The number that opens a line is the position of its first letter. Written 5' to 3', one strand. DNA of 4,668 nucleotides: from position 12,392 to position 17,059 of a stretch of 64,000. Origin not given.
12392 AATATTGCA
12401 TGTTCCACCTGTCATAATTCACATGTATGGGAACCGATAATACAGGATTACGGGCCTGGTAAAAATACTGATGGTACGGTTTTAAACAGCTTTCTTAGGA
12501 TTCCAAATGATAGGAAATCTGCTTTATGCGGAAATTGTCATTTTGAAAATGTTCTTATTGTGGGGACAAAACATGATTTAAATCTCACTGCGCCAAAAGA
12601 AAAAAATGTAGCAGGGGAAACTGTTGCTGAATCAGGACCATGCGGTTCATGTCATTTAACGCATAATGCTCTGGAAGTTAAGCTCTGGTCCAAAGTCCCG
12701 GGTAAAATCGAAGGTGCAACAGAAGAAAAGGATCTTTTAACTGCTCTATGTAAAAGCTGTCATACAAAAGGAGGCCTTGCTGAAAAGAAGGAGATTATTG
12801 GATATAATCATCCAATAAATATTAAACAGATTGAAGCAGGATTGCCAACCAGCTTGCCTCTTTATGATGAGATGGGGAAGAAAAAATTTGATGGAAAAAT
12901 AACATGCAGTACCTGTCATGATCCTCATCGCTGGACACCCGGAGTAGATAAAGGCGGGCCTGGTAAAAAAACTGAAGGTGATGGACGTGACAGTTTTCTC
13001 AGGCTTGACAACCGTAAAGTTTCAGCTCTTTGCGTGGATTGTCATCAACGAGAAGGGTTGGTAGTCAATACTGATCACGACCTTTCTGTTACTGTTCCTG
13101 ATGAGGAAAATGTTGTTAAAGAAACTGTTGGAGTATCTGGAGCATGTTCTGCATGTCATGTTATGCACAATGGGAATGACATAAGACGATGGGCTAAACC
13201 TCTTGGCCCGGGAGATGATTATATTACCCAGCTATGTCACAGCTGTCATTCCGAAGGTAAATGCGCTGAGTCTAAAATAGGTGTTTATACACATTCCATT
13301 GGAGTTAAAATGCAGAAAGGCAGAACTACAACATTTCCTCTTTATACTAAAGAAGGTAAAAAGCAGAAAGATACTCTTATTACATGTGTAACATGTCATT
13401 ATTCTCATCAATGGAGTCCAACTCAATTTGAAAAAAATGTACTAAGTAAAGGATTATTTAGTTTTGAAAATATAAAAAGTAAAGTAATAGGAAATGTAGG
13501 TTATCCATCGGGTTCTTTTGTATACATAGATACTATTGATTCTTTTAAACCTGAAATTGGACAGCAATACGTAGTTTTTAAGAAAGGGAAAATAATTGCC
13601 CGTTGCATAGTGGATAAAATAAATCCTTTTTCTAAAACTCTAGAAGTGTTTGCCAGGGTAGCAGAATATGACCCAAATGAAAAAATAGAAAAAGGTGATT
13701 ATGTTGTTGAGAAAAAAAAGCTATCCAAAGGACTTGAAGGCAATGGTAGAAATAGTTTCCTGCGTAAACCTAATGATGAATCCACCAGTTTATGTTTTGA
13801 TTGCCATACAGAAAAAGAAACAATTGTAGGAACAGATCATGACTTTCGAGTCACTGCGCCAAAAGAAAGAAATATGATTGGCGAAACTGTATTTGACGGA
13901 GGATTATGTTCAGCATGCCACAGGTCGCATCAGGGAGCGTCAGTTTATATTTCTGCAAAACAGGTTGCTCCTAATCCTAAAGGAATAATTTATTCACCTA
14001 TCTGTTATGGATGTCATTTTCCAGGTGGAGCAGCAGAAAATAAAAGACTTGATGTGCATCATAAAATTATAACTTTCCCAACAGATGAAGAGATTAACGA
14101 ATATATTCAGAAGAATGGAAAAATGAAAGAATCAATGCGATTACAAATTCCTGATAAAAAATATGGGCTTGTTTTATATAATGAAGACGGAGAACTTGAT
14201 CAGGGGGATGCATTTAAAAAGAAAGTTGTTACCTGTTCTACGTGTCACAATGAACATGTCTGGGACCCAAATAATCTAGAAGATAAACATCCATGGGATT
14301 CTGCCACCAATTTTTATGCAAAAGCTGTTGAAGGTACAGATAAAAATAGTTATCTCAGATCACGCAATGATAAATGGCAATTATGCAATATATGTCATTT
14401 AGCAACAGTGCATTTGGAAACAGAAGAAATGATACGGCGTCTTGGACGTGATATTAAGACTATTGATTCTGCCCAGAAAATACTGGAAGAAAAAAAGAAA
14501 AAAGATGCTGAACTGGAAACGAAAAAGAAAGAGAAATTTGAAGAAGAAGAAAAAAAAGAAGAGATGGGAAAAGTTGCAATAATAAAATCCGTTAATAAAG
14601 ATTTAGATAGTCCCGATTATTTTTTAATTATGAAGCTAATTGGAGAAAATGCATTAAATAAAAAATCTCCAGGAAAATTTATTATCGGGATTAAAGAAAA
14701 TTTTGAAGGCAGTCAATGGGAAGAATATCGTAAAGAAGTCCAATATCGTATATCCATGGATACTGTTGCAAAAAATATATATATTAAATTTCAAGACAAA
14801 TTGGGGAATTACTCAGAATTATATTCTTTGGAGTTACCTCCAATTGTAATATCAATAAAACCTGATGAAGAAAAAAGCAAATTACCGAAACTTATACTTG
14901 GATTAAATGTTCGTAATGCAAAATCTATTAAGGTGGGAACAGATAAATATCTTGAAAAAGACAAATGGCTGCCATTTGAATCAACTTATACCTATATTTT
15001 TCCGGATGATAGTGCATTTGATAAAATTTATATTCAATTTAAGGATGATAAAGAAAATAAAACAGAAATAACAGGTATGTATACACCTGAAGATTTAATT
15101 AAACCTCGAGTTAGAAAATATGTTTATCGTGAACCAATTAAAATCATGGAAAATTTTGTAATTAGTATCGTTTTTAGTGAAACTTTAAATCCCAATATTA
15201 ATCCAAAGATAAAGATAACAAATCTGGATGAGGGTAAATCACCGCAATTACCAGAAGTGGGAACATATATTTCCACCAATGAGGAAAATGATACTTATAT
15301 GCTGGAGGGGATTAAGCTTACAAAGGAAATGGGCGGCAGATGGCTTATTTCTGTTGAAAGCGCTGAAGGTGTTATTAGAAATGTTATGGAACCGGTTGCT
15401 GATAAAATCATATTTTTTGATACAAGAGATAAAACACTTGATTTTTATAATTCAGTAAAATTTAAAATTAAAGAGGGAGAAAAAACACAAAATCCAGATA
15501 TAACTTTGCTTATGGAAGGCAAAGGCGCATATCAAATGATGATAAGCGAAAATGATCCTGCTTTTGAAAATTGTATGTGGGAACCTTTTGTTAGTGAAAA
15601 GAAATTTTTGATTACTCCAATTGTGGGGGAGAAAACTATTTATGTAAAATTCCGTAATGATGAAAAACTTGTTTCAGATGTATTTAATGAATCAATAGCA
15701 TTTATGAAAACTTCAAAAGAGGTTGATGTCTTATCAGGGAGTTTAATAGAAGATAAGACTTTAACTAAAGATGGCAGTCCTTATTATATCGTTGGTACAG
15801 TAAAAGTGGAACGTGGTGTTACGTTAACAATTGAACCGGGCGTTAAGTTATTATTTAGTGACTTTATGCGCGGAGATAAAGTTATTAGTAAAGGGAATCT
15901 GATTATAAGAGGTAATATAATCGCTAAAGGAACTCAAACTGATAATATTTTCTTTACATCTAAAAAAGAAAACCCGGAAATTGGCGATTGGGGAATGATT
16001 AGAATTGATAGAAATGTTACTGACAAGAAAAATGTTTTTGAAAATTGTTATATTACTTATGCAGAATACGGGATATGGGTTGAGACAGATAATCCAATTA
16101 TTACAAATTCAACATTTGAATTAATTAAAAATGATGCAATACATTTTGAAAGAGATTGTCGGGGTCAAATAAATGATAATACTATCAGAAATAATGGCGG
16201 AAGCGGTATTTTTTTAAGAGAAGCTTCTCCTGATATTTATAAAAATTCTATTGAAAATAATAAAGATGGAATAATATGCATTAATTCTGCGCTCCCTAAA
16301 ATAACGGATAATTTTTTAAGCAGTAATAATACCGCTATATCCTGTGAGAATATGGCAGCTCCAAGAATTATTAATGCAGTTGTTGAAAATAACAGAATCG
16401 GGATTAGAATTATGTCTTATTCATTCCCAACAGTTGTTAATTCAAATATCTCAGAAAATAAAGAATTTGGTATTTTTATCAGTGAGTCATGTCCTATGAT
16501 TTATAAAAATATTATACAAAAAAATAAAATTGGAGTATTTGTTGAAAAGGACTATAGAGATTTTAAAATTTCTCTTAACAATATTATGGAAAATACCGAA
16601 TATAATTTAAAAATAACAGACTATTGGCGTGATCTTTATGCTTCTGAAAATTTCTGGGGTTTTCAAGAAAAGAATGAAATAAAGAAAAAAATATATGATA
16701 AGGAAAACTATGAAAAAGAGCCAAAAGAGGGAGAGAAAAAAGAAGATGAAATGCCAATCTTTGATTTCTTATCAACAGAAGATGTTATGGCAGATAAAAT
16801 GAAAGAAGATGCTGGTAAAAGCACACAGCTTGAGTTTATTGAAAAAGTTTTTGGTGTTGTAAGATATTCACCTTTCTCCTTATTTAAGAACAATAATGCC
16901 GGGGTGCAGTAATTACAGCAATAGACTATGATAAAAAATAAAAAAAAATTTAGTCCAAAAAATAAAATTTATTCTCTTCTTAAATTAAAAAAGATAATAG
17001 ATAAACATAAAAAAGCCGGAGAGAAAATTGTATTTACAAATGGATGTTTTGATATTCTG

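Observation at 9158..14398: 38-heme cytochrome built from seven diheme units plus six tandem tetraheme modules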

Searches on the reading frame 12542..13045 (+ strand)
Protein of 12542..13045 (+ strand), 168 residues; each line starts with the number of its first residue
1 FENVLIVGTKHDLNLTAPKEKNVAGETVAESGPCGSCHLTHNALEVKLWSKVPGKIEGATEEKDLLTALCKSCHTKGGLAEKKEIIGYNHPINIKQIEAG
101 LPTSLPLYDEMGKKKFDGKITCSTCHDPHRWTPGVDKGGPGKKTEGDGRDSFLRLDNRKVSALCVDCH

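Call 23: search_protein_representatives(alignment_id=A1)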
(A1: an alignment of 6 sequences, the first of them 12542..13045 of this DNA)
Query: 6 sequences, 169 profile positions. Proteins with E-value up to 0.001 (for the whole library): 812; up to 1e-10: 414; up to 1e-30: 210. The best 150 are listed.
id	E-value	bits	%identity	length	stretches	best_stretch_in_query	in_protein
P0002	0.0e+00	1402.0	-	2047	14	3-169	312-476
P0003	0.0e+00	1180.3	-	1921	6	2-169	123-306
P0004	0.0e+00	1040.3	-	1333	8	3-169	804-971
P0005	0.0e+00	1003.0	-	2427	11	2-169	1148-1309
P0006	1.3e-260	871.4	-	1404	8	2-169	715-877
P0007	2.2e-245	821.8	-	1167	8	2-169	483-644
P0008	3.5e-240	804.9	-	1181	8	2-169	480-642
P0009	2.0e-238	799.2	-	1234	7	4-169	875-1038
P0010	3.8e-236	791.8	-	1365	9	4-169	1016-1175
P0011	2.2e-227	763.3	-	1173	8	2-169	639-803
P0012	1.1e-214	721.9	-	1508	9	3-169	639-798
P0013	3.5e-208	700.8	-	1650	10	2-169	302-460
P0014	1.2e-199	673.0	-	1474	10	4-169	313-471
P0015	2.4e-199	672.0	-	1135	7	4-169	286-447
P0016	1.8e-192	649.7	-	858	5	2-169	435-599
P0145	5.8e-41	156.6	-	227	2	2-169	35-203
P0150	2.4e-39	151.3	-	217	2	2-169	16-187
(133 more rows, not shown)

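Call 28: search_solved_structures(query=A1, max_evalue=1, show_alignments=2)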
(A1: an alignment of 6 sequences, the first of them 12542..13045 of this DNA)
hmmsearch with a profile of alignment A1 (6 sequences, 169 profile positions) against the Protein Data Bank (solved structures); distinct sequences matched with E-value up to 1: 5.
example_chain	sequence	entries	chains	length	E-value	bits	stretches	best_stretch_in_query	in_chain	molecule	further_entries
9yuq_N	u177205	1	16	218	0.0085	19.4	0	33-130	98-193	Putative multiheme cytochrome c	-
7tfs_A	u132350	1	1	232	0.073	16.3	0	5-55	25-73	Cytochrome c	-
1qdb_A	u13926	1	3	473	0.24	14.6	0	114-169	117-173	CYTOCHROME C NITRITE REDUCTASE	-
1jju_A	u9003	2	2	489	0.51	13.6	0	25-64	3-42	QUINOHEMOPROTEIN AMINE DEHYDROGENASE | quinohemoprotein amine dehydrogenase 60 kDa subunit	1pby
8z82_C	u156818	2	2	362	0.54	13.5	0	63-129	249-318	Photosynthetic reaction center cytochrome c subunit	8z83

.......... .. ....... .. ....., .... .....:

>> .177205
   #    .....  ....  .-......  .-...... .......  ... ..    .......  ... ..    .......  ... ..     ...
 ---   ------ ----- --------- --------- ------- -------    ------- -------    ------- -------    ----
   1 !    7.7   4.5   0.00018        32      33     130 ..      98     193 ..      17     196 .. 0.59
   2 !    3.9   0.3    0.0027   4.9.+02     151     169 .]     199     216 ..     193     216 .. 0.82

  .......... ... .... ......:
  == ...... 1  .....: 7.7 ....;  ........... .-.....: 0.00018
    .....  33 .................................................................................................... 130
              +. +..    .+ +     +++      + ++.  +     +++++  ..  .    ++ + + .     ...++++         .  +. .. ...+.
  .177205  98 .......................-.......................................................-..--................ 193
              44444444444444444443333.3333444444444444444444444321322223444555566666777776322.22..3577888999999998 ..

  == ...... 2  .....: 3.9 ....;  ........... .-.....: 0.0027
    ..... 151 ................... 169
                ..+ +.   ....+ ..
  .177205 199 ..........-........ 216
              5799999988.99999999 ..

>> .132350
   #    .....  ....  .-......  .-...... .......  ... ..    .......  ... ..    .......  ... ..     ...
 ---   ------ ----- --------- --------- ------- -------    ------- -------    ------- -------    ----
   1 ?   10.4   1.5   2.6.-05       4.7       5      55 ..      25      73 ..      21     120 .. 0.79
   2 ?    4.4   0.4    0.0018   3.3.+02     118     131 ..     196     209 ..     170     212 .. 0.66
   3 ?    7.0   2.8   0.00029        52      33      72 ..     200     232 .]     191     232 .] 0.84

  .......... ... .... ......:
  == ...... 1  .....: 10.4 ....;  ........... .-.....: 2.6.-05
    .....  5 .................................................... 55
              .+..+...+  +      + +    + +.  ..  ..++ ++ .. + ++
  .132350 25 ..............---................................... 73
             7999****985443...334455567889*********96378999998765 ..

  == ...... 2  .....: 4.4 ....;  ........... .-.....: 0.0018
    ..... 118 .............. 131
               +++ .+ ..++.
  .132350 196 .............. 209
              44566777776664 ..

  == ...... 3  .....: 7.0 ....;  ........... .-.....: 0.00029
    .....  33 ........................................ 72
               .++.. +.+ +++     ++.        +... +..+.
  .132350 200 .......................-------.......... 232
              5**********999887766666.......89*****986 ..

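Call 87: search_solved_structures(query=P0145, max_evalue=1, show_alignments=2)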
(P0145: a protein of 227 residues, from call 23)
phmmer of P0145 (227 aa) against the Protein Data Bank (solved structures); distinct sequences matched with E-value up to 1: 7.
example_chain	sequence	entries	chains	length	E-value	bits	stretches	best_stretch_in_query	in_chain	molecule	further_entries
7tfs_A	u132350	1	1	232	0.00044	23.2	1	37-91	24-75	Cytochrome c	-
6qyc_A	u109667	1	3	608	0.098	15.5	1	25-112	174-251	Decaheme c-type cytochrome, OmcA/MtrC family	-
6r2q_C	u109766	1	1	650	0.11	15.4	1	25-112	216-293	Decaheme c-type cytochrome, OmcA/MtrC family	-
6nau_A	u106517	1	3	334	0.31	13.9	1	6-87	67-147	6-phosphogluconolactonase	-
7lt9_B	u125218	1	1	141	0.47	13.3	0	177-204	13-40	LIM and senescent cell antigen-like-containing domain protein 1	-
7d2t_B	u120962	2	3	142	0.47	13.3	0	177-204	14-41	LIM and senescent cell antigen-like-containing domain protein 1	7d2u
28zb_B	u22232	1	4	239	0.56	13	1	169-219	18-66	Regulatory protein IE1,HLA class II histocompatibility antigen DR beta chain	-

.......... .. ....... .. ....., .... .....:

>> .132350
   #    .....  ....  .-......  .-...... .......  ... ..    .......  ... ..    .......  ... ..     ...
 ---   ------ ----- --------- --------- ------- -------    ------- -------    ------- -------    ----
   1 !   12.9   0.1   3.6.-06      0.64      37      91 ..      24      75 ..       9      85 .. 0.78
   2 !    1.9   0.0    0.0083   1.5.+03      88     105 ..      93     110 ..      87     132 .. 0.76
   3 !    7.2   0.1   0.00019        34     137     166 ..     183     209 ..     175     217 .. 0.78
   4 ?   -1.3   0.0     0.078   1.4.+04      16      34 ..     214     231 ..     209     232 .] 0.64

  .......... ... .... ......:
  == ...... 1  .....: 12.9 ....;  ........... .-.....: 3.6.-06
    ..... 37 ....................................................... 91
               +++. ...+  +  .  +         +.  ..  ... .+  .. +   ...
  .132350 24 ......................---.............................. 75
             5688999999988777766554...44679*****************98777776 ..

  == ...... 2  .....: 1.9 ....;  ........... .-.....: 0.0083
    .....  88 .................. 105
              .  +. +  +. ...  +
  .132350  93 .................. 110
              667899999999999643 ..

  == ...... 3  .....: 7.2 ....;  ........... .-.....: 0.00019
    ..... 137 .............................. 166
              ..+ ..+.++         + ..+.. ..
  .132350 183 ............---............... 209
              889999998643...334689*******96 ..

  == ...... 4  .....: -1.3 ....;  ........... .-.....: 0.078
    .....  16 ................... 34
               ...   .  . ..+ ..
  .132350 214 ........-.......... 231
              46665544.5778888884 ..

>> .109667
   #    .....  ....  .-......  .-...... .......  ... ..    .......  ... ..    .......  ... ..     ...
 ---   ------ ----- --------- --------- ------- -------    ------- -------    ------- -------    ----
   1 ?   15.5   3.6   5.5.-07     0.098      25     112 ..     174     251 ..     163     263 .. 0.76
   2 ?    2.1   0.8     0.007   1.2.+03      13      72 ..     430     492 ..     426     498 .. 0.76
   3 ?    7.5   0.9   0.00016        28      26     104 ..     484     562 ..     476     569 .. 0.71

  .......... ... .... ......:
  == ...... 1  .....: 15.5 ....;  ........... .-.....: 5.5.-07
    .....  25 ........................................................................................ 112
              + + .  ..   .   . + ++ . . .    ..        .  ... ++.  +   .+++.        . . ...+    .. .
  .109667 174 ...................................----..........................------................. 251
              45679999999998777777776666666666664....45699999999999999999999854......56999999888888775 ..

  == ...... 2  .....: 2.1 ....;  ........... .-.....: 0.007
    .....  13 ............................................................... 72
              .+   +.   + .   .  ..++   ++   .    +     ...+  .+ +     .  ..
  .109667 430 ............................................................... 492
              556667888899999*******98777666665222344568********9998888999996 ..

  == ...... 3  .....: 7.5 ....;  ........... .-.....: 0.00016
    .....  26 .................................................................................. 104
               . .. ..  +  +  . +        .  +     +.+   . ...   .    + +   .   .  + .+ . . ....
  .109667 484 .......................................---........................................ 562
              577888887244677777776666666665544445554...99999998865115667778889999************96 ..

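Call 88: search_solved_structures(query=P0150, max_evalue=1, show_alignments=1)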
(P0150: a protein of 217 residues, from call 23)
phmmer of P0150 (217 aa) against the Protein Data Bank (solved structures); distinct sequences matched with E-value up to 1: 2.
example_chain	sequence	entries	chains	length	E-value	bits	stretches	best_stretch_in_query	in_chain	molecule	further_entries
1iqc_A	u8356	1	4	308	0.56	13.2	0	127-168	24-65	di-heme peroxidase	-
1eb7_A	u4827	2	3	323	0.9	12.5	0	130-170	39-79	CYTOCHROME C551 PEROXIDASE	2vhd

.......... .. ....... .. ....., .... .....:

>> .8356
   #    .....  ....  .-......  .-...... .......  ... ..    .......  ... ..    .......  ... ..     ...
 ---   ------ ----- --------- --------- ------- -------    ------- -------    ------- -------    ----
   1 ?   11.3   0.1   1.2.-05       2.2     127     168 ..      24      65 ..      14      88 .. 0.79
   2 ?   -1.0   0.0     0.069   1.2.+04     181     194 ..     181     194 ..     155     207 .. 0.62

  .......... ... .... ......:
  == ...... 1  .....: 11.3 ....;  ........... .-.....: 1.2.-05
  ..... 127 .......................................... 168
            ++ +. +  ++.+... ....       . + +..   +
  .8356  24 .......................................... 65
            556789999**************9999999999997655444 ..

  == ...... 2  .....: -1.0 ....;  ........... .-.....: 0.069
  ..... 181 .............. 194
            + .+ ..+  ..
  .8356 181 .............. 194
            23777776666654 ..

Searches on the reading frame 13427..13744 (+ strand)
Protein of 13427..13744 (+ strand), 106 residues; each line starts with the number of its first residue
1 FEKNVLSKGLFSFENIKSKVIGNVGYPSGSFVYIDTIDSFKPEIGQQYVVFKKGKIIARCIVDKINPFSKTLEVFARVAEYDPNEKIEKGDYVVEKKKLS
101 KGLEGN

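Call 84: search_protein_families(library=pfam, proteins=[window:13427-13744:+], max_evalue=5)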
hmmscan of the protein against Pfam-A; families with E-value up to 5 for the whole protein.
seq(106 aa): 0 families

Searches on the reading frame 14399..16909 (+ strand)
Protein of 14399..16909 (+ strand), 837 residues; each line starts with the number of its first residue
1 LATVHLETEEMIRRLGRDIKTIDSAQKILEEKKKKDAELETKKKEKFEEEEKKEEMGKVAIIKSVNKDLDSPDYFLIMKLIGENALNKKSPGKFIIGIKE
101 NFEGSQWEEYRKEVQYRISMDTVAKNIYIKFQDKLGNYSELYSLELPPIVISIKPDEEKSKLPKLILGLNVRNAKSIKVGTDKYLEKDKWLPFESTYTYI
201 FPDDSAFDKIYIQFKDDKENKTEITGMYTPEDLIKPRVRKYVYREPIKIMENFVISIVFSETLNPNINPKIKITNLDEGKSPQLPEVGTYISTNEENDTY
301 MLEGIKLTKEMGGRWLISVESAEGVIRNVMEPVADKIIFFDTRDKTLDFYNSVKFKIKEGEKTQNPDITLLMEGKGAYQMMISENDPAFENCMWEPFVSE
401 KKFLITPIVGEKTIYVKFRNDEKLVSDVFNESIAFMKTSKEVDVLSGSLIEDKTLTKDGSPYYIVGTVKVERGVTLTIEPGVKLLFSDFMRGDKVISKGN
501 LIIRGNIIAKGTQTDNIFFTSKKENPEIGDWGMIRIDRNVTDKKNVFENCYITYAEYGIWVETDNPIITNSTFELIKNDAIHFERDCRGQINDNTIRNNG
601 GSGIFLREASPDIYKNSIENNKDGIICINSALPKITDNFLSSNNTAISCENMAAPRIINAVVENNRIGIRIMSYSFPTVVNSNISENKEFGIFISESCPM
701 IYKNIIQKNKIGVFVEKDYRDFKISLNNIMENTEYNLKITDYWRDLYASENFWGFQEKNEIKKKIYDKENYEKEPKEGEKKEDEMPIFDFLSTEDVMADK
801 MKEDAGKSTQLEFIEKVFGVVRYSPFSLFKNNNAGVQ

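Call 29: search_solved_structures(query=window:14399-16909:+, max_evalue=1)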
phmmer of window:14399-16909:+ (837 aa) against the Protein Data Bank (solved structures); distinct sequences matched with E-value up to 1: 0.

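Call 58: search_protein_families(library=pfam, proteins=[window:14399-16909:+], max_evalue=0.01)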
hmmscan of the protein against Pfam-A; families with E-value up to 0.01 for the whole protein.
window:14399-16909:+ (837 aa): 3 families
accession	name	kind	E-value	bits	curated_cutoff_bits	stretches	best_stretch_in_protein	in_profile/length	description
PF13229.12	Beta_helix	-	4.5e-25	88.6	25.9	3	542-666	7-138/158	Right handed beta helix region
PF05048.19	NosD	-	3.3e-15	56.5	23.6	2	500-650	8-157/212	Periplasmic copper-binding protein (NosD)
PF07602.17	DUF1565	-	0.0028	17.4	20.3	0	590-753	108-250/257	Protein of unknown function (DUF1565)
